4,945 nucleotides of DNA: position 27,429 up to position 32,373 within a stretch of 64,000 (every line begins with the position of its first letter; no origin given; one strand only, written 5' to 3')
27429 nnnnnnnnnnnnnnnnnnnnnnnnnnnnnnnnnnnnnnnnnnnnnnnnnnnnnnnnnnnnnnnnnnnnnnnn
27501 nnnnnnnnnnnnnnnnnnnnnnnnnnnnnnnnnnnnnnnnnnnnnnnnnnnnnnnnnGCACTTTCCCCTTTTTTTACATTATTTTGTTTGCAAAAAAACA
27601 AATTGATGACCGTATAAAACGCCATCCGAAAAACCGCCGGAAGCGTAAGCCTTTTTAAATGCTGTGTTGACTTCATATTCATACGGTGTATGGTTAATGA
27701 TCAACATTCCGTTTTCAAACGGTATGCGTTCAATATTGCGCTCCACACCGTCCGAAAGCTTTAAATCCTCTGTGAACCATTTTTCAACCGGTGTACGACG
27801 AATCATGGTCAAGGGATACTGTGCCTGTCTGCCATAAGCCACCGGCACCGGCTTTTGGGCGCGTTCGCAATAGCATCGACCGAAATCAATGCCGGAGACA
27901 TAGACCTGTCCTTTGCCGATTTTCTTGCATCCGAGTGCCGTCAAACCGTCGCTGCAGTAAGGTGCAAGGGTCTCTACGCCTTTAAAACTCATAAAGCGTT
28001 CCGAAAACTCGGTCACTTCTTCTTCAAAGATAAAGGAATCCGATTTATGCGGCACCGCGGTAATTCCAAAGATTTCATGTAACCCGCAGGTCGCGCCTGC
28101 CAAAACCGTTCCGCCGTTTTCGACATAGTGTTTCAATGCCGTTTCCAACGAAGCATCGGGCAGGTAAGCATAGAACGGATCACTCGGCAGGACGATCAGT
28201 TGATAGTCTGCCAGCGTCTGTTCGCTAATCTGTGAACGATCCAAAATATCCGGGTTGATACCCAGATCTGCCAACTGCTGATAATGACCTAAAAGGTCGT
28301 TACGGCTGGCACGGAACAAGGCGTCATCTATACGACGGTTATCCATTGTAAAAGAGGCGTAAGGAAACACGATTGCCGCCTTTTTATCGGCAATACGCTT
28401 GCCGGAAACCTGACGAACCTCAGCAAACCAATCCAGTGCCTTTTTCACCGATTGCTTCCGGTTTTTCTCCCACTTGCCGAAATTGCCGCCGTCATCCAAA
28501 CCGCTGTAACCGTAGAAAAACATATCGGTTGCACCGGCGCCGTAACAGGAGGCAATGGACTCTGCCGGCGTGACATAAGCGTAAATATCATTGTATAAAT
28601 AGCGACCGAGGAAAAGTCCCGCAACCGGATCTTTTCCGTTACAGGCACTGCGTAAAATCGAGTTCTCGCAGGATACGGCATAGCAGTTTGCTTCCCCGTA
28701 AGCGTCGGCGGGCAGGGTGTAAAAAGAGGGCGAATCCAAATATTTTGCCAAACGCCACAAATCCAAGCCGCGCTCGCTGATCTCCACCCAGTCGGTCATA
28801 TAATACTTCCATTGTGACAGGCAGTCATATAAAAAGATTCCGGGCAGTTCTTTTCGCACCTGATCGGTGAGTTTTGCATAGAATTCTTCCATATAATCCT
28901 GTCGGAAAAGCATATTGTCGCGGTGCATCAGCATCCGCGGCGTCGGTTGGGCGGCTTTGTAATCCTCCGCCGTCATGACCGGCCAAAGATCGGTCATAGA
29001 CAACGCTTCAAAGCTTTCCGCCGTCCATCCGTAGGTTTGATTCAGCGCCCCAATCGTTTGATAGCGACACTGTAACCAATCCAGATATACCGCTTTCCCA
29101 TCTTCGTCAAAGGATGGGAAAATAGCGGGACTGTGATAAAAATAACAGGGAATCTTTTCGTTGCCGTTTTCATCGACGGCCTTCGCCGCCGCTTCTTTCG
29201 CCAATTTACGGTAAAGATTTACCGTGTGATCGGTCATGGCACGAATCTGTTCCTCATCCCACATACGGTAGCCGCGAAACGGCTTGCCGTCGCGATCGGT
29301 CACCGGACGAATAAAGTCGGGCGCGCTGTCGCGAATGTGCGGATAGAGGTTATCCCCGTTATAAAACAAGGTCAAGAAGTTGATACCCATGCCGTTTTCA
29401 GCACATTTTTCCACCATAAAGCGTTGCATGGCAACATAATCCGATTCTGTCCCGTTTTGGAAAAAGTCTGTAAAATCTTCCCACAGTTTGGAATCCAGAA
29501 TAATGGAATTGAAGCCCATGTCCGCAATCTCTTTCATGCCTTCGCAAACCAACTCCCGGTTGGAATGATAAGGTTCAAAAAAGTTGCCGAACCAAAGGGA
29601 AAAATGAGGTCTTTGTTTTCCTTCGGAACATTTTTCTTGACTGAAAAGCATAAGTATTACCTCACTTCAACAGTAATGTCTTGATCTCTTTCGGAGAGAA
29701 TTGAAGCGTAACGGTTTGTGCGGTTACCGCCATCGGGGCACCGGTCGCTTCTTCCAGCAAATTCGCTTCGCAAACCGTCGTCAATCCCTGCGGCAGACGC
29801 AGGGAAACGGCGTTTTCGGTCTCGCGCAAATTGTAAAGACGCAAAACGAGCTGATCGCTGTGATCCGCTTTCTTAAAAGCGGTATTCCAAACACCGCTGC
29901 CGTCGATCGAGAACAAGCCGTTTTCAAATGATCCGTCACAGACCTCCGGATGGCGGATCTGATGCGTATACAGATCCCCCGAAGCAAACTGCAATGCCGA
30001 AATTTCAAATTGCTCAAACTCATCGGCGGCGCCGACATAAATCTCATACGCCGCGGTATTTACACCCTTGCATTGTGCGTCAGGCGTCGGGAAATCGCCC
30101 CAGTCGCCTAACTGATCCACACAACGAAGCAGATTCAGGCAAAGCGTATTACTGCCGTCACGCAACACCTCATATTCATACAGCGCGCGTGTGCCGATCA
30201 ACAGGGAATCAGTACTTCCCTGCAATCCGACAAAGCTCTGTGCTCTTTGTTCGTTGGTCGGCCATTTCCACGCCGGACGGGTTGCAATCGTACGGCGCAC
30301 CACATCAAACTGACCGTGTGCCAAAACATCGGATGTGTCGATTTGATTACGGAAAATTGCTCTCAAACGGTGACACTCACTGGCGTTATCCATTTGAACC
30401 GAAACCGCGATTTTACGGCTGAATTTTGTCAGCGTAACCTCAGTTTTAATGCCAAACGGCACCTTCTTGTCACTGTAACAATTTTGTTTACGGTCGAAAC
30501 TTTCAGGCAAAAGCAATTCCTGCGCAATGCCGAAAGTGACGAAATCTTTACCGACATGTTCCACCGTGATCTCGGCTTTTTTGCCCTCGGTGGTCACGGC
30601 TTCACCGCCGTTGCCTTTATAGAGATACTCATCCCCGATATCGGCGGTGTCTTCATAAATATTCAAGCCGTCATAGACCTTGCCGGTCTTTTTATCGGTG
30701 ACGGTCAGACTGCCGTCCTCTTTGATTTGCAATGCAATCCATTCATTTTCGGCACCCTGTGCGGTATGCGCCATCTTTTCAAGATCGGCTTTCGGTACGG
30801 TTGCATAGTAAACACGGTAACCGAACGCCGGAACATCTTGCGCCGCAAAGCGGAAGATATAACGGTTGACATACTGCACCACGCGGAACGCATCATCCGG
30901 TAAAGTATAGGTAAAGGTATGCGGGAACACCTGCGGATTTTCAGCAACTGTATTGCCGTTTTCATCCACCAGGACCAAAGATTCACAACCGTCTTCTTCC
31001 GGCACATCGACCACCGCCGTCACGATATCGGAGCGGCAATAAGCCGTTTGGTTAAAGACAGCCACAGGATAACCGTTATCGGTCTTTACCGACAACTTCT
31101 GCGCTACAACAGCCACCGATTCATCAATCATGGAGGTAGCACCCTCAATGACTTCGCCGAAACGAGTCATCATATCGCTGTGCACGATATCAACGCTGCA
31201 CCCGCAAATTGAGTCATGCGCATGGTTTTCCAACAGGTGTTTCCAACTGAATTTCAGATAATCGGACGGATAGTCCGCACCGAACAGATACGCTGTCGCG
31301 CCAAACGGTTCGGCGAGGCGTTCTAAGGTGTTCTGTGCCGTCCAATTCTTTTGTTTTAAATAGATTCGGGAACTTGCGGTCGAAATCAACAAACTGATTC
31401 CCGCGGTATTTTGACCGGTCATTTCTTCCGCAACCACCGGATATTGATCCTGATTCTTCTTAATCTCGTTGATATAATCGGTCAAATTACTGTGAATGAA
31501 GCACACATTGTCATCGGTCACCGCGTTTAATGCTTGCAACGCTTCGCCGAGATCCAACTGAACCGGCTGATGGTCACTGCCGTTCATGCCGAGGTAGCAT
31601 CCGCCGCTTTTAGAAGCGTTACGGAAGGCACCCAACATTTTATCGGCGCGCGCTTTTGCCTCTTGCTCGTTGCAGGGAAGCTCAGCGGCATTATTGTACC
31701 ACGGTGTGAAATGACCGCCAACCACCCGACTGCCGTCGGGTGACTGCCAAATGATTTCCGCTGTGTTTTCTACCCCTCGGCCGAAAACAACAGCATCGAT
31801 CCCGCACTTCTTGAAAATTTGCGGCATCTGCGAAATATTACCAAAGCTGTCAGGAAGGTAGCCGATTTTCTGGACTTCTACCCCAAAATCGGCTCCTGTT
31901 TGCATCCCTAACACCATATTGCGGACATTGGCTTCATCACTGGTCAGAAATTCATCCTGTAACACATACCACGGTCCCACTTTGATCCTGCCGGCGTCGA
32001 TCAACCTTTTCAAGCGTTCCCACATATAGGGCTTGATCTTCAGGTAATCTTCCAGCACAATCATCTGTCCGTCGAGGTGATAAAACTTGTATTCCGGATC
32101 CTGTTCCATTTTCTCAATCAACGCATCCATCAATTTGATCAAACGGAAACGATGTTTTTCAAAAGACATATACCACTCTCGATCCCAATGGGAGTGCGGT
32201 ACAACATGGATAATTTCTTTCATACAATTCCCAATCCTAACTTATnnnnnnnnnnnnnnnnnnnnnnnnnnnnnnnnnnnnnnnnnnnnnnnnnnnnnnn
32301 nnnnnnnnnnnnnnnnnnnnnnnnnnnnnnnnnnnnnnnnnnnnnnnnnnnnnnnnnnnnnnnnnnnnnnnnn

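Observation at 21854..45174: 23-kb, 12-gene Gram-positive polysaccharide-utilisation operon whose extracellular components are all poorly characterised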

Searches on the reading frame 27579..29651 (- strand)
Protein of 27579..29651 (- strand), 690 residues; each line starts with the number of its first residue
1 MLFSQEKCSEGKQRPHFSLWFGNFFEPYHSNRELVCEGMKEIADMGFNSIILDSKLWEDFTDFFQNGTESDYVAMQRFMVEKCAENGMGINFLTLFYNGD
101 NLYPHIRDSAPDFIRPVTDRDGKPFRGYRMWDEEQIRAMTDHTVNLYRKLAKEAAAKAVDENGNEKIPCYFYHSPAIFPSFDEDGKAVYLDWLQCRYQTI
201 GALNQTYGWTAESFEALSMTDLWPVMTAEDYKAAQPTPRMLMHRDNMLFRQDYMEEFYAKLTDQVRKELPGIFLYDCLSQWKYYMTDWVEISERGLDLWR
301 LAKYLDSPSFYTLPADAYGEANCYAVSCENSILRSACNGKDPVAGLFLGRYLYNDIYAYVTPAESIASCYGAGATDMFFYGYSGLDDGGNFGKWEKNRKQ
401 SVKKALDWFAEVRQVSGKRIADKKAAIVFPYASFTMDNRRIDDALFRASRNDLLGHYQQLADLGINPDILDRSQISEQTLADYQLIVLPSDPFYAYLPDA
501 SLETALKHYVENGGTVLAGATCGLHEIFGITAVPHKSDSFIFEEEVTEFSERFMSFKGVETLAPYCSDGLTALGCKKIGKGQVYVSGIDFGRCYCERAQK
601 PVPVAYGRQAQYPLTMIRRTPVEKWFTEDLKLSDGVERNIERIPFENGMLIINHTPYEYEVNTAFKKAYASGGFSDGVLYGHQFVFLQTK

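Call 4: search_protein_families(library=pfam, proteins=[window:27579-29651:-], max_evalue=0.01)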
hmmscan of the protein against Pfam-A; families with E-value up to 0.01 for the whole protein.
window:27579-29651:- (690 aa): 2 families
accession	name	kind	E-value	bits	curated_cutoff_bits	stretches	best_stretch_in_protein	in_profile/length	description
PF08532.16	Glyco_hydro_42M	-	1.1e-09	38.5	25.8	1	425-524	3-95/207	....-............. trimerisation domain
PF02449.21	Glyco_hydro_42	-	5.4e-05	23.1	21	1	161-341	137-292/376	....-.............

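Call 14: search_solved_structures(query=window:27579-29651:-, max_evalue=1)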
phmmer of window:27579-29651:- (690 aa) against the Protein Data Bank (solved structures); distinct sequences matched with E-value up to 1: 0.

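Call 22: search_protein_families(library=ncbifam, proteins=[window:27579-29651:-], max_evalue=0.01)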
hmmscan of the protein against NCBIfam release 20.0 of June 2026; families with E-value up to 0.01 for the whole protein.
window:27579-29651:- (690 aa): 0 families

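Call 49: search_solved_structures(query=A4, max_evalue=10, show_alignments=2)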
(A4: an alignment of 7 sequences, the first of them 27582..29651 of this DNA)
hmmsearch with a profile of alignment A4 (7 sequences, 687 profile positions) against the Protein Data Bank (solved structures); distinct sequences matched with E-value up to 10: 16.
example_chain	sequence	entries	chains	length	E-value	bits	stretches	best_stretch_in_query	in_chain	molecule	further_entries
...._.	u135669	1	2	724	2.8e-08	35.6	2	455-594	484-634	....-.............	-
7vkw_A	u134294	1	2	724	2.8e-08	35.6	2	455-594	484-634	beta-1,2-glucosyltransferase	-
7vkz_A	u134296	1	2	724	2.8e-08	35.6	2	455-594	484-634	beta-1,2-glucosyltransferase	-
7vkx_A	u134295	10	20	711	2.9e-08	35.6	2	455-594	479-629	beta-1,2-glucosyltransferase | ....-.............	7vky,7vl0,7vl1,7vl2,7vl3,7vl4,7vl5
4ucf_A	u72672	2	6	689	6.5e-06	27.8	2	417-524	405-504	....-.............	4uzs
8ibs_A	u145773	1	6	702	8.1e-05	24.1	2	419-521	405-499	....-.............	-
8ibr_A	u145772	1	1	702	9.5e-05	23.9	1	419-521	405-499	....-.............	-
8ibt_A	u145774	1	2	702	9.5e-05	23.9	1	419-521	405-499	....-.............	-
4uoq_A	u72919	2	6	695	0.0029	19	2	181-225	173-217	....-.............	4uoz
4uni_A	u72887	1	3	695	0.0029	19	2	181-225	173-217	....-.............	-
5e9a_A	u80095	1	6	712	0.0032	18.9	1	410-524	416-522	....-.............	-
3tts_A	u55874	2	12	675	0.04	15.3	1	181-273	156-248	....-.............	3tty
9ta3_A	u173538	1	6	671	0.057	14.7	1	18-213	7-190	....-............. LacZ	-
5vym_A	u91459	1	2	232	0.29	12.4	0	450-525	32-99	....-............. BgaB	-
6y2k_A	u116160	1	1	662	0.45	11.8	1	180-222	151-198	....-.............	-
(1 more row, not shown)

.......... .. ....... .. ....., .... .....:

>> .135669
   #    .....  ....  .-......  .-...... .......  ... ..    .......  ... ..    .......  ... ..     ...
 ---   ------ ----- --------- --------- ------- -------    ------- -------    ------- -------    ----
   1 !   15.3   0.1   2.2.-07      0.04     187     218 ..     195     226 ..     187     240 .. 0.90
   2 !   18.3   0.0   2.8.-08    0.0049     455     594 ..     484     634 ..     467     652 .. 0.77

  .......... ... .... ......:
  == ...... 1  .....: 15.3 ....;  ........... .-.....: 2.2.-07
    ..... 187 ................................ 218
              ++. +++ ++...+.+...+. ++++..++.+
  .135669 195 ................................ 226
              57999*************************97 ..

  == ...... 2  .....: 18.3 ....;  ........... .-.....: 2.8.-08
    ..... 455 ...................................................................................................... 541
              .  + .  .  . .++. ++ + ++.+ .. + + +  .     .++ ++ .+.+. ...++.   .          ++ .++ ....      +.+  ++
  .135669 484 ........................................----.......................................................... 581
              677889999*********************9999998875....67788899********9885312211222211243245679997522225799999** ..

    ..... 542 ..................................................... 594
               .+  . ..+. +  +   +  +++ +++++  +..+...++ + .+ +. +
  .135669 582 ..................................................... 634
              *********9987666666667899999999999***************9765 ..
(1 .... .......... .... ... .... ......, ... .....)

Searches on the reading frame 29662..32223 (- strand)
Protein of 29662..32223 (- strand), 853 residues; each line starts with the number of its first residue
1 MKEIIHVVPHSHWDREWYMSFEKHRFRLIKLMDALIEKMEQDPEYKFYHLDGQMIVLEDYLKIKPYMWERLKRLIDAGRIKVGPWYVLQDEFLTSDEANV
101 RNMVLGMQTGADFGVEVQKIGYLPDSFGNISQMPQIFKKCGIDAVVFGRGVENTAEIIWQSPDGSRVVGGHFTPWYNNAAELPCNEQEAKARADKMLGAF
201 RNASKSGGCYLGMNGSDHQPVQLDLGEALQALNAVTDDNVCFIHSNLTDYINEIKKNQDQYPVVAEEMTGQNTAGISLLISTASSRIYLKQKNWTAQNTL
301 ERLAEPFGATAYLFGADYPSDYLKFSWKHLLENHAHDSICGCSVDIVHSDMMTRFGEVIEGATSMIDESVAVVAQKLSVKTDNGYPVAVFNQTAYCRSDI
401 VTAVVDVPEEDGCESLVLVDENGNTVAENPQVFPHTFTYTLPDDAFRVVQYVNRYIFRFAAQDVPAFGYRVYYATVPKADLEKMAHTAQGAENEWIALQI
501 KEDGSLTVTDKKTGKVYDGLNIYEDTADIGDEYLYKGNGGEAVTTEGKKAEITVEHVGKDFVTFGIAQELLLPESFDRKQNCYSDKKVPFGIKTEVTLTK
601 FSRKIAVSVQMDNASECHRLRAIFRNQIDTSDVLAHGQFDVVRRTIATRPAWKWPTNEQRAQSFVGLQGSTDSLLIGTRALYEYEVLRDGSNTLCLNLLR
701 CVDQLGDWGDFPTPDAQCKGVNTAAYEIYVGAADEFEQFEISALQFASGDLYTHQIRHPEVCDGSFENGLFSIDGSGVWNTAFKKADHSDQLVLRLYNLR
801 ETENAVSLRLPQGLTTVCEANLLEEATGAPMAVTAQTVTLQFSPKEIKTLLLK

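Call 4: search_protein_families(library=pfam, proteins=[window:29662-32223:-], max_evalue=0.01)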
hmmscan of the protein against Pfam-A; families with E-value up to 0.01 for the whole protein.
window:29662-32223:- (853 aa): 5 families
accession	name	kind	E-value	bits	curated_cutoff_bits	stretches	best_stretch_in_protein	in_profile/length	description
PF01074.27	Glyco_hydro_38N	-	8.7e-35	120.9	25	1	5-259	2-264/270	Glycosyl hydrolases family 38 N-terminal domain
PF17677.7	Glyco_hydro38C2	-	7.5e-14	52.1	22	1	781-850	5-72/72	Glycosyl hydrolases family 38 C-terminal beta sandwich domain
PF09261.16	Alpha-mann_mid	-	3.9e-13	49.7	31.1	1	282-371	6-94/96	Alpha mannosidase middle domain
PF07748.19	Glyco_hydro_38C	-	8.3e-11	43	25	1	492-701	2-199/206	Glycosyl hydrolases family 38 C-terminal domain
PF18438.7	Glyco_hydro_38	-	6.4e-10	39.5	28.4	1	413-473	48-108/111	Glycosyl hydrolases family 38 C-terminal domain 1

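Call 22: search_protein_families(library=ncbifam, proteins=[window:29662-32223:-], max_evalue=0.01)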
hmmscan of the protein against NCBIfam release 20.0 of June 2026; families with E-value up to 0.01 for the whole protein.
window:29662-32223:- (853 aa): 1 family
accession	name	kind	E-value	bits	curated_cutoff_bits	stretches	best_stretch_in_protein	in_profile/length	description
NF007331.0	PRK09819.1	equivalog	5.7e-144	481.1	1138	1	2-852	3-883/885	mannosylglycerate hydrolase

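Call 85: search_solved_structures(query=window:29662-32223:-, max_evalue=0.00001)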
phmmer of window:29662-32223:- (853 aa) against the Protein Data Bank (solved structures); distinct sequences matched with E-value up to 0.00001: 11.
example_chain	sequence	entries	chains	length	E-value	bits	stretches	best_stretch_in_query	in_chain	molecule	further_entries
3lvt_A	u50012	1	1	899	9.4e-151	506.8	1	2-833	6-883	Glycosyl hydrolase, family 38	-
5kbp_A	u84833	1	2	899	1.4e-150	506.3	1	2-833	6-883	Glycosyl hydrolase, family 38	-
2wyh_A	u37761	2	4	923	3e-142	478.7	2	5-400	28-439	ALPHA-MANNOSIDASE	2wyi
6lz1_A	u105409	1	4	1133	8.3e-16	60.4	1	5-402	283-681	Ams1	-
7dd9_A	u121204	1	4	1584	2e-15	59.2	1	5-402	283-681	Alpha-mannosidase,ZZ-type zinc finger-containing protein P35G2.11c,Maltose/maltodextrin-bi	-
7ufr_A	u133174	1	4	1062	3.2e-15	58.5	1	6-364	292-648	Alpha-mannosidase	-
7ufu_A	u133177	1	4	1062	4e-14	54.9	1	6-364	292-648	Alpha-mannosidase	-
7ufs_A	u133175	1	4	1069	4e-14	54.9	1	7-178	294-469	Alpha-mannosidase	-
7vqo_A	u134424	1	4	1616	2.4e-11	45.7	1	4-365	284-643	Ams1, Nbr1 and malE fusion protein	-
5jm0_A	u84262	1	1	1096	1.3e-10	43.3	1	7-373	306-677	Alpha-mannosidase,Alpha-mannosidase,Alpha-mannosidase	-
7uft_A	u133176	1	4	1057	2.2e-09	39.2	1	7-186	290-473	Alpha-mannosidase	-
